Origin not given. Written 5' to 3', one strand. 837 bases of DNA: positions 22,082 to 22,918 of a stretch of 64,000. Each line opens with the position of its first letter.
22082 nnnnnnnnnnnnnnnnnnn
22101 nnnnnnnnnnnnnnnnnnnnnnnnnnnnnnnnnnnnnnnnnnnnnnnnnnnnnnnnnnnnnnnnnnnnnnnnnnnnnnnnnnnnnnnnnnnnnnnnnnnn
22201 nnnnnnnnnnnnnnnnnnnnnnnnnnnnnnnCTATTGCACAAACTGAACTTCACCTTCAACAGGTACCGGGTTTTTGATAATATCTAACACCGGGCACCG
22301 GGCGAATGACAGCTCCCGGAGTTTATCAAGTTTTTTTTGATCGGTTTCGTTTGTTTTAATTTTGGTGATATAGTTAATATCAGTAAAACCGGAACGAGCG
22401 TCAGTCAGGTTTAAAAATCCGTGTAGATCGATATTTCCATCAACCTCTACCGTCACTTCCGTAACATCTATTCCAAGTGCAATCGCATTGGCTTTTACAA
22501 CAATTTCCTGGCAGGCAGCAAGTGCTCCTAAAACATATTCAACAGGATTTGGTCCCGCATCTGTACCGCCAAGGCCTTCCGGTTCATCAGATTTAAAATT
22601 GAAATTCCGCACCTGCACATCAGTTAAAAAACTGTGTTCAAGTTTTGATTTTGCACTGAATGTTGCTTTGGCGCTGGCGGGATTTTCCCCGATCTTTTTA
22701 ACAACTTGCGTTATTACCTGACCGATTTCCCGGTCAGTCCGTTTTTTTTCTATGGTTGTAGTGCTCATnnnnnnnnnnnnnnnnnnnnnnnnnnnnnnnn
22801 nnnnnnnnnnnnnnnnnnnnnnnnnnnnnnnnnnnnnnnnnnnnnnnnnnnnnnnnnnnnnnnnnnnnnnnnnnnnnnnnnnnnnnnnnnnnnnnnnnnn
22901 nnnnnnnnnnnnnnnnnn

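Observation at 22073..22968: Two 153-bp double-hairpin direct repeats bracket an osmC-like gene inserted in the metY-metX operon (cassette-like architecture)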

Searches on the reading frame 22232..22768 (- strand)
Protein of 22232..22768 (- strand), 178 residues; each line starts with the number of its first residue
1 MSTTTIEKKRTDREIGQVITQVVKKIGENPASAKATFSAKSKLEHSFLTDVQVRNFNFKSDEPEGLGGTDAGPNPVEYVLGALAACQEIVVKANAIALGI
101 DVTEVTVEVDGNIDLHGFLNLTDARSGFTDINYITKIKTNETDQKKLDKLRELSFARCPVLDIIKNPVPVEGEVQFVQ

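Call 8: search_protein_families(library=pfam, proteins=[window:22232-22768:-])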
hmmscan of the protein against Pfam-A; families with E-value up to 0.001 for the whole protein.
window:22232-22768:- (178 aa): 1 family
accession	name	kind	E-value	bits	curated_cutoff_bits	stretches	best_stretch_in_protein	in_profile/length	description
PF02566.24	OsmC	-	1.7e-21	76.9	27.5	1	68-171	1-98/100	OsmC-like protein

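Call 13: find_encoding_contigs(protein=window:22232-22768:-, flank=10000, max_places=10)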
Protein window:22232-22768:- (178 aa): 20 contigs read that carry it; 10 places shown.
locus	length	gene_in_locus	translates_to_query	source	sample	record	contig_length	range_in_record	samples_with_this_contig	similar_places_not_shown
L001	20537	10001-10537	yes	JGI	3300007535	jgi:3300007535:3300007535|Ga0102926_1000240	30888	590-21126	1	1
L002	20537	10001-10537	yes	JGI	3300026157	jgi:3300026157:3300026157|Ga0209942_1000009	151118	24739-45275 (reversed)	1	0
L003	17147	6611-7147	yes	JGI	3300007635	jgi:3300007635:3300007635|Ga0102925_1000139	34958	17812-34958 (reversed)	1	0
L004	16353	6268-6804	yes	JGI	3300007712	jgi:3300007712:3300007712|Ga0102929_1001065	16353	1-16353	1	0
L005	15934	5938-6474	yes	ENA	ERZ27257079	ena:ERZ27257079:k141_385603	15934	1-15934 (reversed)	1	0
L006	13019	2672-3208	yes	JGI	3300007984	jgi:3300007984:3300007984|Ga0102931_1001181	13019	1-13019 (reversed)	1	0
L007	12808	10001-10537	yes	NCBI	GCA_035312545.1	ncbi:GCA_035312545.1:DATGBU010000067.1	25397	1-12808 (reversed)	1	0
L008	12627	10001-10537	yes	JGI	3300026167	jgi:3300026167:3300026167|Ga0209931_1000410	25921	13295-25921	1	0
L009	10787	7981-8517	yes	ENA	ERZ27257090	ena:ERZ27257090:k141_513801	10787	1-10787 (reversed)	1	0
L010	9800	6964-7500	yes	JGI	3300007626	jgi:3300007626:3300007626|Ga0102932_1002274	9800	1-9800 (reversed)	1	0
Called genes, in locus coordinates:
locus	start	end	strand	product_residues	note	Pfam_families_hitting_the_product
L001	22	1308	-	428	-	PF01979:Amidohydro_1, PF07969:Amidohydro_3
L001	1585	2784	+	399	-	-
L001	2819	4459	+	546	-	PF02028:BCCT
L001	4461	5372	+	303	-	PF00582:Usp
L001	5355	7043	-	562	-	PF17900:Peptidase_M1_N, PF01433:Peptidase_M1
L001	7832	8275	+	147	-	PF13380:CoA_binding_2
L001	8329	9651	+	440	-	PF01053:Cys_Met_Meta_PP, PF00155:Aminotran_1_2, PF01041:DegT_DnrJ_EryC1 (weak)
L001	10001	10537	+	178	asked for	PF02566:OsmC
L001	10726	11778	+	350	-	PF00561:Abhydrolase_1, PF12697:Abhydrolase_6 (weak)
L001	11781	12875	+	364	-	PF03447:NAD_binding_3, PF00742:Homoserine_dh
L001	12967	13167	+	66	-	-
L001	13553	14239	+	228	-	PF00702:Hydrolase, PF13419:HAD_2, PF13242:Hydrolase_like (weak)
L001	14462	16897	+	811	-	PF18998:Flg_new_2, PF23616:Ig_GEX2_N (faint), PF18998:Flg_new_2, PF02369:Big_1 (faint), PF00630:Filamin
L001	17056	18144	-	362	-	PF15869:TolB_like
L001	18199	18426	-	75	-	-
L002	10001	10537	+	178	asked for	PF02566:OsmC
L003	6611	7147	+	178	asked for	PF02566:OsmC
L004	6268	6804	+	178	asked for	PF02566:OsmC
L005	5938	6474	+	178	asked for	PF02566:OsmC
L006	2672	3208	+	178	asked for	PF02566:OsmC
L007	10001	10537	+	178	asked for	PF02566:OsmC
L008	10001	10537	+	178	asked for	PF02566:OsmC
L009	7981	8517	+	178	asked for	PF02566:OsmC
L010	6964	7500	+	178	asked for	PF02566:OsmC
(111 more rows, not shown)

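Call 20: find_homologous_proteins(query=window:22232-22768:-, max_evalue=1e-10)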
Query window:22232-22768:- (178 aa): 353 proteins with E <= 1e-10 among 526 candidates; the best 120 are listed.
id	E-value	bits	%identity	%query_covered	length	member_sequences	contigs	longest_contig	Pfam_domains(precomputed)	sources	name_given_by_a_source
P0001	1.1e-104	365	94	100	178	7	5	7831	PF02566.25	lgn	-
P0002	2.2e-95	335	86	99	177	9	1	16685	PF02566.25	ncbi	-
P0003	4.2e-94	331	85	100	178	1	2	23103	PF02566.25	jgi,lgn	-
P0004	2.5e-87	309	81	99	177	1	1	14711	PF02566.25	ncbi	-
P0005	1.9e-81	290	75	99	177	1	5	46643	PF02566.25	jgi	-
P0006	4.6e-81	289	74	99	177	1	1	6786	PF02566.25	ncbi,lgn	-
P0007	2.9e-67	244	63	99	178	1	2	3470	PF02566.25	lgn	-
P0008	7.3e-65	236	60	99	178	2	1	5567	PF02566.25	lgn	-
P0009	8.4e-64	232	62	100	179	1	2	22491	PF02566.25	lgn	-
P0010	1.4e-63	232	60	99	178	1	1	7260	PF02566.25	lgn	-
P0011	8.6e-63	229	58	99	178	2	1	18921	PF02566.25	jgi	jgi:uncharacterized OsmC-like protein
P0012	1.8e-62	228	61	100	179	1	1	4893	PF02566.25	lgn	-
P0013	2.3e-62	228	57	99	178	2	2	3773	PF02566.25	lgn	-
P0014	7.2e-62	226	62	99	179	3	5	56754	PF02566.25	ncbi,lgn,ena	-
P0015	1.4e-61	225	61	100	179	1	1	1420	PF02566.25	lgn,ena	-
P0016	3.5e-61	224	60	100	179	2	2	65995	PF02566.25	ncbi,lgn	ncbi:MAG: OsmC family protein [Balneolaceae bacterium]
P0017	4.8e-61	223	58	99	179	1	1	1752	PF02566.25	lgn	-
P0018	7.4e-61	223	58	99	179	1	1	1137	PF02566.25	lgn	-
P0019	7.5e-61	223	60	100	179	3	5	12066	PF02566.25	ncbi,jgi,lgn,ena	-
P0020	8.1e-61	223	65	89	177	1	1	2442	PF02566.25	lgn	-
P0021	1.0e-60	222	61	99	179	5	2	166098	PF02566.25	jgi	jgi:uncharacterized OsmC-like protein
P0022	1.8e-60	222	59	97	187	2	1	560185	PF02566.25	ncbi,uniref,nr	ncbi:OsmC family peroxiredoxin [Rhodohalobacter sp. SW132]|uniref:OsmC family protein n=1 Tax=Rhodoh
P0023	2.1e-60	221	65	89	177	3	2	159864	PF02566.25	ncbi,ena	-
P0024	2.3e-60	221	60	99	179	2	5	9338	PF02566.25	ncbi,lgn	-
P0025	2.3e-60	221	59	100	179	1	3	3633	PF02566.25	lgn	-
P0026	2.6e-60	221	58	100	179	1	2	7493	PF02566.25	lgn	-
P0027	2.9e-60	221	64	89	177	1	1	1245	PF02566.25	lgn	-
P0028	3.1e-60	221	59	99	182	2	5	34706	PF02566.25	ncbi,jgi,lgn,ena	-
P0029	7.0e-60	220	59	99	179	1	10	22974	PF02566.25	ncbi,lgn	-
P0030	8.1e-60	219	59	99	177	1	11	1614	PF02566.25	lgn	-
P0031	8.4e-60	219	58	99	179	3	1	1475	PF02566.25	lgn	-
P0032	1.1e-59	219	59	99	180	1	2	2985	PF02566.25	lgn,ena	-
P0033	1.2e-59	219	56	100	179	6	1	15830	PF02566.25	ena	-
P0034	1.9e-59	218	59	99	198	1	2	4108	PF02566.25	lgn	-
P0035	2.5e-59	218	58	99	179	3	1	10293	PF02566.25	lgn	-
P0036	2.8e-59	218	59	99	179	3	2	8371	PF02566.25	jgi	jgi:uncharacterized OsmC-like protein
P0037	2.9e-59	218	60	98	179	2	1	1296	PF02566.25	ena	-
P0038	2.9e-59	218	60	98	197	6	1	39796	PF02566.25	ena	-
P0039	3.0e-59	218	60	90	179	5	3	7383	PF02566.25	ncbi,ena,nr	ncbi:MAG TPA: osmotically inducible protein OsmC [Balneolaceae bacterium]|nr:osmotically inducible p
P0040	3.1e-59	218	57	100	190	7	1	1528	PF02566.25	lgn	-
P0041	3.7e-59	217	62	94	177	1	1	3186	PF02566.25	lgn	-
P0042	4.5e-59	217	57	99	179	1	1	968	PF02566.25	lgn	-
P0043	6.1e-59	217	59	99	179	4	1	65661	PF02566.25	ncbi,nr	ncbi:MAG: OsmC family protein [Balneolaceae bacterium]|nr:OsmC family protein [Balneolaceae bacteriu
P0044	7.2e-59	216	58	100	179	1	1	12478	PF02566.25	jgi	jgi:uncharacterized OsmC-like protein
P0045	9.6e-59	216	57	99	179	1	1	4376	PF02566.25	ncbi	ncbi:MAG: OsmC family protein [Balneolaceae bacterium]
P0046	1.1e-58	216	60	99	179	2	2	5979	PF02566.25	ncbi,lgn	ncbi:MAG: OsmC family protein [Balneolaceae bacterium]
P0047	1.3e-58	216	59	99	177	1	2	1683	PF02566.25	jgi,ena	-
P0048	1.5e-58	215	57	100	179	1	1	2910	PF02566.25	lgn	-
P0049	1.6e-58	215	60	99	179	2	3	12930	PF02566.25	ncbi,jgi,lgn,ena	-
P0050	1.7e-58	215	58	100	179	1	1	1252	PF02566.25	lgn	-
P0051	2.0e-58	215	56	98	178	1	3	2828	PF02566.25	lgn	-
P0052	2.2e-58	215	55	100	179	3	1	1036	PF02566.25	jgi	-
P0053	2.6e-58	215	64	89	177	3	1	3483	PF02566.25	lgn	-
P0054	2.7e-58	215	59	98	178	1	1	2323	PF02566.25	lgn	-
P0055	5.2e-58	214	58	100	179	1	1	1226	PF02566.25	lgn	-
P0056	5.4e-58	214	57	100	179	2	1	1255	PF02566.25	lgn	-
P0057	6.4e-58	213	57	99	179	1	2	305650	PF02566.25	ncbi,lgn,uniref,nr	ncbi:OsmC family protein [Fodinibius sediminis]|uniref:Uncharacterized OsmC-related protein n=1 Tax=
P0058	7.4e-58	213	58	100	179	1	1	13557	PF02566.25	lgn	-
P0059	1.0e-57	213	56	99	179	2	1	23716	PF02566.25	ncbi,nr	ncbi:MAG: OsmC family protein [Gracilimonas sp.]|nr:OsmC family protein [Gracilimonas sp.]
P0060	1.1e-57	213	84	65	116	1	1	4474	PF02566.25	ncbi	ncbi:MAG: OsmC family protein, partial [Balneolaceae bacterium]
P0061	1.5e-57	212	55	99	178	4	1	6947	PF02566.25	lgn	-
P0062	1.7e-57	212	59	99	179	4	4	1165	PF02566.25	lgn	-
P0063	2.0e-57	212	58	99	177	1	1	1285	PF02566.25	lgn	-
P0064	2.1e-57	212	58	93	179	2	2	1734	PF02566.25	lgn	-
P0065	2.3e-57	212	60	99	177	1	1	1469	PF02566.25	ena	-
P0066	2.7e-57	211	58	99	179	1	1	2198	PF02566.25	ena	-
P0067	2.8e-57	211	57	99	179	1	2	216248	PF02566.25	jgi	jgi:uncharacterized OsmC-like protein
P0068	3.1e-57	211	57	99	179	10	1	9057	PF02566.25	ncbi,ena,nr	ncbi:MAG: OsmC family protein [Balneolaceae bacterium]|nr:OsmC family protein [Balneolaceae bacteriu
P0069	4.2e-57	211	58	96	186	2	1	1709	PF02566.25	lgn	-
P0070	4.2e-57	211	57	100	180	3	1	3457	PF02566.25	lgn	-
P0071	4.7e-57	211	58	99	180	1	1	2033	PF02566.25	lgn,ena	-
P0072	4.9e-57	210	59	99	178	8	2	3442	PF02566.25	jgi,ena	-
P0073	5.2e-57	210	62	89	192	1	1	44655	PF02566.25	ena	-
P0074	5.3e-57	210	56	100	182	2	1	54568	PF02566.25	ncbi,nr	ncbi:MAG: OsmC family protein [Balneolaceae bacterium]|nr:OsmC family protein [Balneolaceae bacteriu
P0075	5.6e-57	210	58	99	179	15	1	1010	PF02566.25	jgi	-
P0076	5.7e-57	210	58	99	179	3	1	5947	PF02566.25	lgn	-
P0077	6.0e-57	210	58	99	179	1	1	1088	PF02566.25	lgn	-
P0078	7.0e-57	210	55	100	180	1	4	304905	PF02566.25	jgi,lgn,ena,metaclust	metaclust:\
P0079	7.3e-57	210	56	99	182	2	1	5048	PF02566.25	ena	-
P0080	1.0e-56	209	58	99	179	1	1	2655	PF02566.25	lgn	-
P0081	1.7e-56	209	58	99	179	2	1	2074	PF02566.25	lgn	-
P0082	1.8e-56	209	57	99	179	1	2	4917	PF02566.25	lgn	-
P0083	2.0e-56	208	57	99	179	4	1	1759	PF02566.25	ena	-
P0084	2.1e-56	208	56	99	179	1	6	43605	PF02566.25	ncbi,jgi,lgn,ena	-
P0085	2.2e-56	208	57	99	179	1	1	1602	PF02566.25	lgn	-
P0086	2.3e-56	208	56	99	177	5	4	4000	PF02566.25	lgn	-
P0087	2.3e-56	208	57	99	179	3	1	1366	PF02566.25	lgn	-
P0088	2.5e-56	208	56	99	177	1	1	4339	PF02566.25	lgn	-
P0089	2.6e-56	208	56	99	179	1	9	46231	PF02566.25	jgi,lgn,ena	jgi:uncharacterized OsmC-like protein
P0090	2.6e-56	208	58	94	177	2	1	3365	PF02566.25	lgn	-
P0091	3.1e-56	208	58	99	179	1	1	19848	PF02566.25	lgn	-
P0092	3.3e-56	208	56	100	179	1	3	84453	PF02566.25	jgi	jgi:uncharacterized OsmC-like protein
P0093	3.9e-56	208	56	96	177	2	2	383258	PF02566.25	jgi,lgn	-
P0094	4.4e-56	207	57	99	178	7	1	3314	PF02566.25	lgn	-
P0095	5.0e-56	207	54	100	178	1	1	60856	PF02566.25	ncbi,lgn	ncbi:MAG: OsmC family protein [Balneolaceae bacterium]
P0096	6.2e-56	207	57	99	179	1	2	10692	PF02566.25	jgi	jgi:uncharacterized OsmC-like protein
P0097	6.7e-56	207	57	99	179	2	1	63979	PF02566.25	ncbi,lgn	-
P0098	7.6e-56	207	57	99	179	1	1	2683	PF02566.25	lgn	-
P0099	7.6e-56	207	55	99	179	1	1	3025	PF02566.25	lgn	-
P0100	8.3e-56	206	55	99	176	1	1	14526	PF02566.25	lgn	-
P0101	9.7e-56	206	57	99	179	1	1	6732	PF02566.25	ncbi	-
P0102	1.1e-55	206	55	99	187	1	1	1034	PF02566.25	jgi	jgi:uncharacterized OsmC-like protein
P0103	1.2e-55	206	54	99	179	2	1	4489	PF02566.25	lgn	-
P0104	1.2e-55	206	56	99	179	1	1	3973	PF02566.25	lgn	-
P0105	1.5e-55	206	56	99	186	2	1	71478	PF02566.25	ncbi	ncbi:MAG: OsmC family protein [Balneolaceae bacterium]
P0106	1.5e-55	206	57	99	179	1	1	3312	PF02566.25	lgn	-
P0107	2.3e-55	205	60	93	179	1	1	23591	PF02566.25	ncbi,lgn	ncbi:MAG: OsmC family protein [Balneolaceae bacterium]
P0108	2.6e-55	205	57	99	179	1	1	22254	PF02566.25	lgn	-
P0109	2.9e-55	205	56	99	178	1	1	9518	PF02566.25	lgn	-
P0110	3.0e-55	205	54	99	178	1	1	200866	PF02566.25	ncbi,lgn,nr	ncbi:MAG: OsmC family protein [Balneolaceae bacterium]|nr:OsmC family protein [Balneolaceae bacteriu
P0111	3.1e-55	205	55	99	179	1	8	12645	PF02566.25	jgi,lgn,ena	jgi:uncharacterized OsmC-like protein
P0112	3.4e-55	204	62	87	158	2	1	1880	PF02566.25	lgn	-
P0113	3.4e-55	204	57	99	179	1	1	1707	PF02566.25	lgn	-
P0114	3.8e-55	204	55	99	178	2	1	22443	PF02566.25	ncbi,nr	ncbi:MAG: OsmC family protein [Balneolaceae bacterium]|nr:OsmC family protein [Balneolaceae bacteriu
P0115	4.3e-55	204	56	99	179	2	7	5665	PF02566.25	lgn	-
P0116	4.4e-55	204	56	99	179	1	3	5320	PF02566.25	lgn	-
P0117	4.5e-55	204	57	100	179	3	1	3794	PF02566.25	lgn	-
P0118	6.5e-55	204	54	99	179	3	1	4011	PF02566.25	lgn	-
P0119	6.8e-55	203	58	99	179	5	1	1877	PF02566.25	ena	-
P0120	6.8e-55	203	54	100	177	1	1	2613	PF02566.25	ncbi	-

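Call 21: find_encoding_contigs(protein=P0001, flank=3000, max_places=2)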
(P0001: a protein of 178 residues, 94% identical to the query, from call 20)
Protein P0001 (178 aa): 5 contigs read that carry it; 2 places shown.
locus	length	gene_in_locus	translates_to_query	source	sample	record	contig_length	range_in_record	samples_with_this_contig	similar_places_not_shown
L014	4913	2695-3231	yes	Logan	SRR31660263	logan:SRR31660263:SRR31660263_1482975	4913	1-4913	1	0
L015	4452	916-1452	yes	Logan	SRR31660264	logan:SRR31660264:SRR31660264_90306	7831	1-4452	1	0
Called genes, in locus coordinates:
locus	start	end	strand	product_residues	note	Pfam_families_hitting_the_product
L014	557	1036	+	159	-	PF02629:CoA_binding (weak), PF13380:CoA_binding_2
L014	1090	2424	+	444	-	PF01053:Cys_Met_Meta_PP, PF00155:Aminotran_1_2, PF01041:DegT_DnrJ_EryC1 (weak)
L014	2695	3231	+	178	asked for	PF02566:OsmC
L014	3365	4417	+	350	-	PF00561:Abhydrolase_1, PF12697:Abhydrolase_6 (weak)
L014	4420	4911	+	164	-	?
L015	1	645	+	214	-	?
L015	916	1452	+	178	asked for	PF02566:OsmC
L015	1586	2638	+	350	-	PF00561:Abhydrolase_1, PF12697:Abhydrolase_6 (weak)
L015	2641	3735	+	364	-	PF03447:NAD_binding_3, PF00742:Homoserine_dh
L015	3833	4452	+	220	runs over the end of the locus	PF00702:Hydrolase, PF13419:HAD_2, PF13242:Hydrolase_like (weak)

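Call 22: find_encoding_contigs(protein=P0002, flank=3000, max_places=2)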
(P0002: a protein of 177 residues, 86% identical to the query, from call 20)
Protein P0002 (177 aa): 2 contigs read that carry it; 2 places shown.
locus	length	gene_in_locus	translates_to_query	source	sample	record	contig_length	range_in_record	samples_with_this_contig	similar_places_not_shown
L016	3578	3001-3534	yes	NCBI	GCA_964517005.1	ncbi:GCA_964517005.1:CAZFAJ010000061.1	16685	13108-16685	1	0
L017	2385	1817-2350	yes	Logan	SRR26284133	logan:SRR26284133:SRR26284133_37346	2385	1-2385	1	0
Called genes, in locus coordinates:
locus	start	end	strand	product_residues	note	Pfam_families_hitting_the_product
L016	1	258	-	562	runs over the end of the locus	PF17900:Peptidase_M1_N, PF01433:Peptidase_M1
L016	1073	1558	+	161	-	PF13380:CoA_binding_2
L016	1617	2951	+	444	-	PF01053:Cys_Met_Meta_PP, PF00155:Aminotran_1_2, PF01041:DegT_DnrJ_EryC1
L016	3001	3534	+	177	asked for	PF02566:OsmC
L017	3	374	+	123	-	?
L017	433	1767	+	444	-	PF01053:Cys_Met_Meta_PP, PF00155:Aminotran_1_2, PF01041:DegT_DnrJ_EryC1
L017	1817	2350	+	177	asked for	PF02566:OsmC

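Call 23: find_encoding_contigs(protein=P0003, flank=3000, max_places=2)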
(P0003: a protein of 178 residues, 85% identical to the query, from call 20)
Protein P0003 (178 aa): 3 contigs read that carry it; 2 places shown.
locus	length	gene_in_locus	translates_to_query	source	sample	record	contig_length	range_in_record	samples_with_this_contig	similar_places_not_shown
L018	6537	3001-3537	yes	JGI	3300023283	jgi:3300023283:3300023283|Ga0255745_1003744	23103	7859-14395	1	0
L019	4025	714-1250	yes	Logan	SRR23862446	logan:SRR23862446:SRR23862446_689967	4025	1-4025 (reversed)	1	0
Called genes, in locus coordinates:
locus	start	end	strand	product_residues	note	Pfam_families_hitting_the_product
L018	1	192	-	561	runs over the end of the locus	PF17900:Peptidase_M1_N, PF01433:Peptidase_M1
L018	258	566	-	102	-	-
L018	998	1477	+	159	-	PF02629:CoA_binding (weak), PF13380:CoA_binding_2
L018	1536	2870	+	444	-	PF01053:Cys_Met_Meta_PP, PF00155:Aminotran_1_2, PF01041:DegT_DnrJ_EryC1, PF00266:Aminotran_5 (faint)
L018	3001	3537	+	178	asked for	PF02566:OsmC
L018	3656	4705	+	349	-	PF00561:Abhydrolase_1, PF12697:Abhydrolase_6 (weak)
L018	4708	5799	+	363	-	PF03447:NAD_binding_3, PF00742:Homoserine_dh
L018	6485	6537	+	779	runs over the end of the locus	PF00930:DPPIV_N, PF26549:Tricorn_N (faint), PF00326:Peptidase_S9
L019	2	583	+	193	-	?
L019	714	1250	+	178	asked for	PF02566:OsmC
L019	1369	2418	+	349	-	PF00561:Abhydrolase_1, PF12697:Abhydrolase_6 (weak)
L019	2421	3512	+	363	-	PF03447:NAD_binding_3, PF00742:Homoserine_dh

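Call 24: find_encoding_contigs(protein=P0004, flank=3000, max_places=2)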
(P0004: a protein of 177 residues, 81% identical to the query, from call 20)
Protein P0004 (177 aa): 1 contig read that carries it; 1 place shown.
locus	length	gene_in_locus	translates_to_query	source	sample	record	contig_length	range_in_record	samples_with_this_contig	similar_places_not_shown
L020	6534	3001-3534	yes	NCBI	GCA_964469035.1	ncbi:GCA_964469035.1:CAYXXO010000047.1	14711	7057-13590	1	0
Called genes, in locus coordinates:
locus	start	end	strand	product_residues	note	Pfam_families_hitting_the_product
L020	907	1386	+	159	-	PF02629:CoA_binding (weak), PF13380:CoA_binding_2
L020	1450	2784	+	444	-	PF01053:Cys_Met_Meta_PP, PF00155:Aminotran_1_2, PF01041:DegT_DnrJ_EryC1 (weak), PF00266:Aminotran_5 (weak)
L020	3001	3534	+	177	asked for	PF02566:OsmC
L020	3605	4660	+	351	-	PF00561:Abhydrolase_1, PF12697:Abhydrolase_6 (weak)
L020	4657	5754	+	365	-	PF03447:NAD_binding_3, PF00742:Homoserine_dh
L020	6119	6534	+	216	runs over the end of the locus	PF00072:Response_reg, PF00196:GerE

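Call 31: find_encoding_contigs(protein=P0005, flank=3000, max_places=1)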
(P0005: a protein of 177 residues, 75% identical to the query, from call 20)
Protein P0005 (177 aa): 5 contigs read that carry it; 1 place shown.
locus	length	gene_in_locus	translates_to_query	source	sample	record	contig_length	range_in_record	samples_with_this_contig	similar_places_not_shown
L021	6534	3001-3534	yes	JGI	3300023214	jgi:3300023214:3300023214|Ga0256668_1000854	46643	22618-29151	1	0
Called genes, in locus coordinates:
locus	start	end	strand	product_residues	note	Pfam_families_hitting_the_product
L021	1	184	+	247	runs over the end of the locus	PF00300:His_Phos_1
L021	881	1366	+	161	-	PF02629:CoA_binding (weak), PF13380:CoA_binding_2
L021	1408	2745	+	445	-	PF01053:Cys_Met_Meta_PP, PF00155:Aminotran_1_2, PF01041:DegT_DnrJ_EryC1, PF00266:Aminotran_5 (weak)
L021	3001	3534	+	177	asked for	PF02566:OsmC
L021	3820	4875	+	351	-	PF00561:Abhydrolase_1, PF12697:Abhydrolase_6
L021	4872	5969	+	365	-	PF03447:NAD_binding_3, PF00742:Homoserine_dh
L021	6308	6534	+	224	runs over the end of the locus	PF00702:Hydrolase, PF13419:HAD_2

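Call 32: find_encoding_contigs(protein=P0006, flank=3000, max_places=1)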
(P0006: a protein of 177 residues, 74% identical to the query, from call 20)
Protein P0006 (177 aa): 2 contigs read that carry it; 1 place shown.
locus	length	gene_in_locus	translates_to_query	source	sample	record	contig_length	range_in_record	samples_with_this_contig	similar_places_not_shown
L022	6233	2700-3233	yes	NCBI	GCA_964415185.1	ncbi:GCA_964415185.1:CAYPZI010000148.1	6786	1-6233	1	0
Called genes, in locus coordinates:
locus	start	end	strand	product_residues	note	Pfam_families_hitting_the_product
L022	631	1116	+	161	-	PF02629:CoA_binding (weak), PF13380:CoA_binding_2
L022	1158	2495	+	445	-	PF01053:Cys_Met_Meta_PP, PF00155:Aminotran_1_2, PF01041:DegT_DnrJ_EryC1, PF00266:Aminotran_5 (faint)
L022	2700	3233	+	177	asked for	PF02566:OsmC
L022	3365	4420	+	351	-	PF00561:Abhydrolase_1, PF12697:Abhydrolase_6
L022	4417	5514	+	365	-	PF03447:NAD_binding_3, PF00742:Homoserine_dh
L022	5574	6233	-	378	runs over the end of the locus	PF17170:DUF5128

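Call 33: find_encoding_contigs(protein=P0022, flank=3000, max_places=1)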
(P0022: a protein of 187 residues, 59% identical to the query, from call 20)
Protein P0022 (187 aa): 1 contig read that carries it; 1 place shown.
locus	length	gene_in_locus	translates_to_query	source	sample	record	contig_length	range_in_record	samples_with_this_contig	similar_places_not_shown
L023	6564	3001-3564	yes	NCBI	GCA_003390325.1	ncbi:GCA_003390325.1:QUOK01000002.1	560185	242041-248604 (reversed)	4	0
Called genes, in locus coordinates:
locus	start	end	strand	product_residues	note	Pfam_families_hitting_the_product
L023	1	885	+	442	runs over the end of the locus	PF01053:Cys_Met_Meta_PP, PF00155:Aminotran_1_2, PF00266:Aminotran_5 (weak), PF01041:DegT_DnrJ_EryC1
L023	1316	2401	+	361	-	PF00296:Bac_luciferase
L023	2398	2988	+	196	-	PF02525:Flavodoxin_2, PF03358:FMN_red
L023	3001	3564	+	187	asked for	PF02566:OsmC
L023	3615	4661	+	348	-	PF00561:Abhydrolase_1, PF12697:Abhydrolase_6 (weak)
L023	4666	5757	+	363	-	PF03447:NAD_binding_3, PF00742:Homoserine_dh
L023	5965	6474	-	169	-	PF10652:DUF2480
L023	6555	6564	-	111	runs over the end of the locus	PF01521:Fe-S_biosyn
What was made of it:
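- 22232..22768 (-): OsmC-family gene (178 aa), a conserved member of the operon. Pfam PF02566, E 1.7e-21 (call 8); conserved synteny (calls 13, 21-24, 31-33).
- On Integron attC: OsmC is fixed between metY and metX in all relatives, 94% to 59% identity (calls 13, 21-24, 31-33).
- OsmC is at this position in all relatives, including those without the repeats (calls 21-24, 31-33).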
